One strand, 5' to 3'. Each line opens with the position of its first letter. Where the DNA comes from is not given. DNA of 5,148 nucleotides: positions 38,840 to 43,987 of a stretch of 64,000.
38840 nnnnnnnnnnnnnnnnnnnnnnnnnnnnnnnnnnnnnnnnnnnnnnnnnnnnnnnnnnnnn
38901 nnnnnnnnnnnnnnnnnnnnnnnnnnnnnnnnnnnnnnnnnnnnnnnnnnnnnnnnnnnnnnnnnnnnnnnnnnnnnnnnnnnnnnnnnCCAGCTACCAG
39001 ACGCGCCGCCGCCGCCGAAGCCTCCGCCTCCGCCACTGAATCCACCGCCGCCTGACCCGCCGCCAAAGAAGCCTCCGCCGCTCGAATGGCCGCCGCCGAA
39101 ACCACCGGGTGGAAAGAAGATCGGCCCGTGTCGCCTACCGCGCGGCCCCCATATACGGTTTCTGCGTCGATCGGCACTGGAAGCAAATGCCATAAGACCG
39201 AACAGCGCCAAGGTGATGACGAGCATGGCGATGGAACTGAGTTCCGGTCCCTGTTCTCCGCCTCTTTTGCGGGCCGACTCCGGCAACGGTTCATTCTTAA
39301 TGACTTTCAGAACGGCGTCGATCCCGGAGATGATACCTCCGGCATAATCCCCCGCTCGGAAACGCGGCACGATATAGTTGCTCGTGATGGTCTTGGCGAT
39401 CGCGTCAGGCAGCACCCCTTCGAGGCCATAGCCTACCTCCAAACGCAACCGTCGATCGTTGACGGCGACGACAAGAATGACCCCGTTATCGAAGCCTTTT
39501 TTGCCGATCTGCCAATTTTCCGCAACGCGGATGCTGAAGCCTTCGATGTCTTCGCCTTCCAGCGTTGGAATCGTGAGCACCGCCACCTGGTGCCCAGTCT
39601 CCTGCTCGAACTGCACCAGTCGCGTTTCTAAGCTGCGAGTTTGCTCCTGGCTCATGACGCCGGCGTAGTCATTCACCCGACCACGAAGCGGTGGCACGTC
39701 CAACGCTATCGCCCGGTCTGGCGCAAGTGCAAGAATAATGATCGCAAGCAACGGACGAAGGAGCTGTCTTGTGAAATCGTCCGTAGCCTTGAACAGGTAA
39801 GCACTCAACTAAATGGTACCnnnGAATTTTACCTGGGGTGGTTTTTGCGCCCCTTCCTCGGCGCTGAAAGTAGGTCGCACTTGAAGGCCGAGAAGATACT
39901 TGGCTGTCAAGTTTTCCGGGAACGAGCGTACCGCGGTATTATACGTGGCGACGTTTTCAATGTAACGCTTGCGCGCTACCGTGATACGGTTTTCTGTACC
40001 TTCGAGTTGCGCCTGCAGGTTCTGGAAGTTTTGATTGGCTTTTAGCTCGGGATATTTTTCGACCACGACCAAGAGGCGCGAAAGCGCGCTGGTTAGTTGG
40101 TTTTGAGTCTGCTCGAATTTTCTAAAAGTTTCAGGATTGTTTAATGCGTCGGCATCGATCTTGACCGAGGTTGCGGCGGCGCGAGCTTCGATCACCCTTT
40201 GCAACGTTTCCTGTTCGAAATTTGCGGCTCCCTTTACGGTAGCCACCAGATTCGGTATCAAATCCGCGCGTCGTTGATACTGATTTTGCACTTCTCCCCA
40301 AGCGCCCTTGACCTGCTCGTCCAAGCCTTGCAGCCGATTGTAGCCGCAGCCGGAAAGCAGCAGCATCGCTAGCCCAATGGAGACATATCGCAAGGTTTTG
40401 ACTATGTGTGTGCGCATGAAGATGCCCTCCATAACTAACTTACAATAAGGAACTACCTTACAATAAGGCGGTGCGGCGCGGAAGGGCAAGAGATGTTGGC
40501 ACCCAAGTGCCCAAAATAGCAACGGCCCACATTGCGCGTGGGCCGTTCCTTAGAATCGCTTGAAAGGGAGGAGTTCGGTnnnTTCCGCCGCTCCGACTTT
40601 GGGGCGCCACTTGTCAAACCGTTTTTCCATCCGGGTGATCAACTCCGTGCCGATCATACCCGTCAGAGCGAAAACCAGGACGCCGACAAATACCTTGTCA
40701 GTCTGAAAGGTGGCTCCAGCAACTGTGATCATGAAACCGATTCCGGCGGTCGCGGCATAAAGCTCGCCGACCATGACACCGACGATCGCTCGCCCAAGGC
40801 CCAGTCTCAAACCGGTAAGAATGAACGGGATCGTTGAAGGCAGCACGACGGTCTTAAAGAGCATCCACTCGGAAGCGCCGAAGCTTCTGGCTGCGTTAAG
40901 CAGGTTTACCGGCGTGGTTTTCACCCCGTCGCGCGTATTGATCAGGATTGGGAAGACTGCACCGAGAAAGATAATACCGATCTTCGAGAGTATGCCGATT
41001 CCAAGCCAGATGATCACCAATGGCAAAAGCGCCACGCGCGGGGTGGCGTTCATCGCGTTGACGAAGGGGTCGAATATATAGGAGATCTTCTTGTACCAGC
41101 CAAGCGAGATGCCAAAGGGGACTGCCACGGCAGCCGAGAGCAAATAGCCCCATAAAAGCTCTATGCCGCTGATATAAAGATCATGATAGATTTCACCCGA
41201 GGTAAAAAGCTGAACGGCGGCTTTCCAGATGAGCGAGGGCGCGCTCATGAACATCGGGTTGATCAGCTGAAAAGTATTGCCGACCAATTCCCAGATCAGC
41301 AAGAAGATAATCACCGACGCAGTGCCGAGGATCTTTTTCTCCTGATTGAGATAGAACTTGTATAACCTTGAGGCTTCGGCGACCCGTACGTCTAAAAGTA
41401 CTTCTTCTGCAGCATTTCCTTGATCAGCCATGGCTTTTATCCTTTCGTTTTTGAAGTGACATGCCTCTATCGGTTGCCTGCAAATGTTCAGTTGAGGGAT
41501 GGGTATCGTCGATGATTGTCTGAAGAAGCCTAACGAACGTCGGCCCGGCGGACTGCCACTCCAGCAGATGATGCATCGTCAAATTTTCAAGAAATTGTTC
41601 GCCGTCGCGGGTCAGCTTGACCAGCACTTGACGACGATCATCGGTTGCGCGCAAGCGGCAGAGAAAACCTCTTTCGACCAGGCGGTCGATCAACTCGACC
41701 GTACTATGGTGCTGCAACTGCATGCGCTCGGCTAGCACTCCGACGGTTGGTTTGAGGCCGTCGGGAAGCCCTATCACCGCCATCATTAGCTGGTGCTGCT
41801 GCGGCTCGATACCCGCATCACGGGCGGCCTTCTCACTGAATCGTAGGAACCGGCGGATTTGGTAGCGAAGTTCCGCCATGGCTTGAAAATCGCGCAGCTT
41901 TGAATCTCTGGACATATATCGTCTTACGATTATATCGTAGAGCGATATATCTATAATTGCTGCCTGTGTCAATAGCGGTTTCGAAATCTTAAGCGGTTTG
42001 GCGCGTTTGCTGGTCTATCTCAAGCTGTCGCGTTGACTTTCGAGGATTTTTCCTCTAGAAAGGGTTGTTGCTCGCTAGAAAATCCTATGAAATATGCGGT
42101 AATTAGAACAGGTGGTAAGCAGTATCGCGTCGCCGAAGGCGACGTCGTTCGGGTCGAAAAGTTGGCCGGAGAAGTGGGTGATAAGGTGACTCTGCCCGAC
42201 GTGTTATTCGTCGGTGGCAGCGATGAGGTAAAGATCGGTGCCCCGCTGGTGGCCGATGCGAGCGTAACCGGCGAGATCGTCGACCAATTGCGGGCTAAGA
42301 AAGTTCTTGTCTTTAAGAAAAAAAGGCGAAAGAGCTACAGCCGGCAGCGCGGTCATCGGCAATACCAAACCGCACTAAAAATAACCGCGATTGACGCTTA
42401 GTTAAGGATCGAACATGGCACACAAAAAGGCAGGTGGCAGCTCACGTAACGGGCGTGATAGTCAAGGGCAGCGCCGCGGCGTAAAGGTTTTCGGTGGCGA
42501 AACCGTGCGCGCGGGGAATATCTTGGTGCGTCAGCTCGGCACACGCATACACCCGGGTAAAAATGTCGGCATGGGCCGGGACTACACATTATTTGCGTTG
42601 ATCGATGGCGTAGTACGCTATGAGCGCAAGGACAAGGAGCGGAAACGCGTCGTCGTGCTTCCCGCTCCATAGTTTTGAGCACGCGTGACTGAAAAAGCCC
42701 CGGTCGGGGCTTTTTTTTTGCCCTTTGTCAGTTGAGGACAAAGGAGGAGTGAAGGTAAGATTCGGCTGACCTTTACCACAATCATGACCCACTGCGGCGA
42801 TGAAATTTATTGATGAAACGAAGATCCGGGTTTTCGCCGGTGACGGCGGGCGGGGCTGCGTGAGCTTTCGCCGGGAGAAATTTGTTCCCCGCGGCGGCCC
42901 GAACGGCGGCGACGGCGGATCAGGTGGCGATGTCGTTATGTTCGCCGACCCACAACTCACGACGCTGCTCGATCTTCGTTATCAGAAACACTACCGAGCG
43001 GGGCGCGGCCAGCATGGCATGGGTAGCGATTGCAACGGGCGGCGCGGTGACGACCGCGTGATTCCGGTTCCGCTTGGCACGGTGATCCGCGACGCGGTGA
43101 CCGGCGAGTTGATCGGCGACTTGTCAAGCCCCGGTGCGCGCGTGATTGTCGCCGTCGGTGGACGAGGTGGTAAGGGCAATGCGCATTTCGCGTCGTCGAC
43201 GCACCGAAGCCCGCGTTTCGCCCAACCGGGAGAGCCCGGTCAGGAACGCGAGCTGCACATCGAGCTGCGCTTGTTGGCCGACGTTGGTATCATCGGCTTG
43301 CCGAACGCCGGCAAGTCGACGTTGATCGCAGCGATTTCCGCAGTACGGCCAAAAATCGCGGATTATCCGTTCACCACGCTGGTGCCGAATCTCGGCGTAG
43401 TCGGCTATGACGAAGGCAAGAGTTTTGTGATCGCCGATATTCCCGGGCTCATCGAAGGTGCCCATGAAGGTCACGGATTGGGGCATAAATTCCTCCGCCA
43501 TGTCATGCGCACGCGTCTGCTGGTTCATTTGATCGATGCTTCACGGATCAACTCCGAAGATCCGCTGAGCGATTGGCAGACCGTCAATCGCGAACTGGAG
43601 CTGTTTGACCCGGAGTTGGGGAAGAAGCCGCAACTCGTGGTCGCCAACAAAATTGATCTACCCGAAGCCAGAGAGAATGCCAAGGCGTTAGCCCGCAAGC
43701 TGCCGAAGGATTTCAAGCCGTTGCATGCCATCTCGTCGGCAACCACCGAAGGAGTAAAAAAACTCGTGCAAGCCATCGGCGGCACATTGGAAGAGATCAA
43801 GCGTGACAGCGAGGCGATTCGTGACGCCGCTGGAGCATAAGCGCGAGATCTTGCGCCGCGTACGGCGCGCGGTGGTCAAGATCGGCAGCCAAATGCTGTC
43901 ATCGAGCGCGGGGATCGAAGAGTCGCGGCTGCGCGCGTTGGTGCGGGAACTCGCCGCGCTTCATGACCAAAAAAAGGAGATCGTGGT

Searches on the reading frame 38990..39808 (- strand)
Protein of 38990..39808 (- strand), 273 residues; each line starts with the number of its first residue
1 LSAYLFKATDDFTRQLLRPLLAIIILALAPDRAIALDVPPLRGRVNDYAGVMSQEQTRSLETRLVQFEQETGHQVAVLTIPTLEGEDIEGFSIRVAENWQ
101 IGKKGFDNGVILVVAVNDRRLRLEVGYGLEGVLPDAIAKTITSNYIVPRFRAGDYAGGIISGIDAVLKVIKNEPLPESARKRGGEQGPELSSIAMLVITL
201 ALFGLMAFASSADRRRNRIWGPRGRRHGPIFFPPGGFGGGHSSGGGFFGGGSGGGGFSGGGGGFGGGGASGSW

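Call 51: search_protein_families(library=pfam, proteins=[window:38990-39808:-], max_evalue=0.000001)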
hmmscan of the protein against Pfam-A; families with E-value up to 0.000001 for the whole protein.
window:38990-39808:- (273 aa): 1 family
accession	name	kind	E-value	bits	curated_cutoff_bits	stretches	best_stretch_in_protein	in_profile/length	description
PF04536.20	TPM_phosphatase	-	9.5e-44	148.9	22.1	1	45-168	1-124/125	TPM domain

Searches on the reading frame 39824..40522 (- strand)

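Call 51: search_protein_families(library=pfam, proteins=[window:39824-40522:-], max_evalue=0.000001)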
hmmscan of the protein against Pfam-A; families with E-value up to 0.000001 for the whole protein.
window:39824-40522:- (233 aa): 1 family
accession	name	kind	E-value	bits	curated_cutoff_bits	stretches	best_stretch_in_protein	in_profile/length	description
PF04011.17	LemA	-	3.4e-57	192.9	26.2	1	74-233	1-149/149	LemA family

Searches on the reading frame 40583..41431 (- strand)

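Call 51: search_protein_families(library=pfam, proteins=[window:40583-41431:-], max_evalue=0.000001)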
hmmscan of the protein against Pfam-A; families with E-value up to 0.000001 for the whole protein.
window:40583-41431:- (283 aa): 1 family
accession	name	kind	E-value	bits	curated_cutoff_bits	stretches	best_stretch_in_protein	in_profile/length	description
PF00528.27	BPD_transp_1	-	9.9e-28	97.5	26.4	1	103-272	1-182/184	Binding-protein-dependent transport system inner membrane component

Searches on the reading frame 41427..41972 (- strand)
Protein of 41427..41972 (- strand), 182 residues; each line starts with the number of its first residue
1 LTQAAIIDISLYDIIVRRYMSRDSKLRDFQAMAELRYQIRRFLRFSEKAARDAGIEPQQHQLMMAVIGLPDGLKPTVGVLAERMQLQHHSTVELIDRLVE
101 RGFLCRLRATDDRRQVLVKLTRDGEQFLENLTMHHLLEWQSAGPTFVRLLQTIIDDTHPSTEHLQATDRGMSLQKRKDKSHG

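Call 51: search_protein_families(library=pfam, proteins=[window:41427-41972:-], max_evalue=0.000001)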
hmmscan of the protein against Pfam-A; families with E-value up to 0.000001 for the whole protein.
window:41427-41972:- (182 aa): 2 families
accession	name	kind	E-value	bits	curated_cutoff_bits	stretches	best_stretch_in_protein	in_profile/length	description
PF12802.13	MarR_2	-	4.6e-11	43.2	27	1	54-115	2-61/61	MarR family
PF01047.28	MarR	-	7.8e-07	29.3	24.6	0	76-116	19-59/59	MarR family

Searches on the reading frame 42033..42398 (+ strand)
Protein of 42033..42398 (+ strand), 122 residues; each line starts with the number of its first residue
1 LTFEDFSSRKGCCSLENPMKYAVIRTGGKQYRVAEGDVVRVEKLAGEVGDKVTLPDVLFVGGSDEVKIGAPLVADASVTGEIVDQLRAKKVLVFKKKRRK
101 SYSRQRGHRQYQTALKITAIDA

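Call 51: search_protein_families(library=pfam, proteins=[window:42033-42398:+], max_evalue=0.000001)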
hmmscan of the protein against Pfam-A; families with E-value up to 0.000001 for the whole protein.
window:42033-42398:+ (122 aa): 1 family
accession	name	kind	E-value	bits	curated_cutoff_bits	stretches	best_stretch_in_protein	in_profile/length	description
PF00829.26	Ribosomal_L21p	-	1.4e-38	131.6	27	1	21-120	2-99/99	Ribosomal prokaryotic L21 protein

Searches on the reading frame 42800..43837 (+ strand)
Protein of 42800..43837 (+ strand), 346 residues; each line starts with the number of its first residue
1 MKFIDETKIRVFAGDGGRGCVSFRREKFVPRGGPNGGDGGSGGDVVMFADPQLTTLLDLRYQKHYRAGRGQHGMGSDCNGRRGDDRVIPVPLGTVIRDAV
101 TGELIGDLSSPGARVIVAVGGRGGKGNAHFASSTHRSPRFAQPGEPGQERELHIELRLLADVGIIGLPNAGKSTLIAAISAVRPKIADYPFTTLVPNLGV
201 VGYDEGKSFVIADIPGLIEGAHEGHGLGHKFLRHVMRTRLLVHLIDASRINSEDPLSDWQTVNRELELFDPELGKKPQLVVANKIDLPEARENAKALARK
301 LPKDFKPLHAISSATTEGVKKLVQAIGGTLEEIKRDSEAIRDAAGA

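Call 51: search_protein_families(library=pfam, proteins=[window:42800-43837:+], max_evalue=0.000001)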
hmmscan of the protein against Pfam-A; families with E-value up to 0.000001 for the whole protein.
window:42800-43837:+ (346 aa): 3 families
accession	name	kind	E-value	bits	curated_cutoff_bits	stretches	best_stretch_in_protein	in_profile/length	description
PF01018.28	GTP1_OBG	-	9.6e-63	210.9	27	1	4-158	1-155/155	GTP1/OBG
PF01926.29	MMR_HSR1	-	5.9e-25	88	21.9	1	161-284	1-113/113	50S ribosome-binding GTPase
PF02421.24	FeoB_N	-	1.2e-08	35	27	1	162-325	3-155/156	Ferrous iron transport protein B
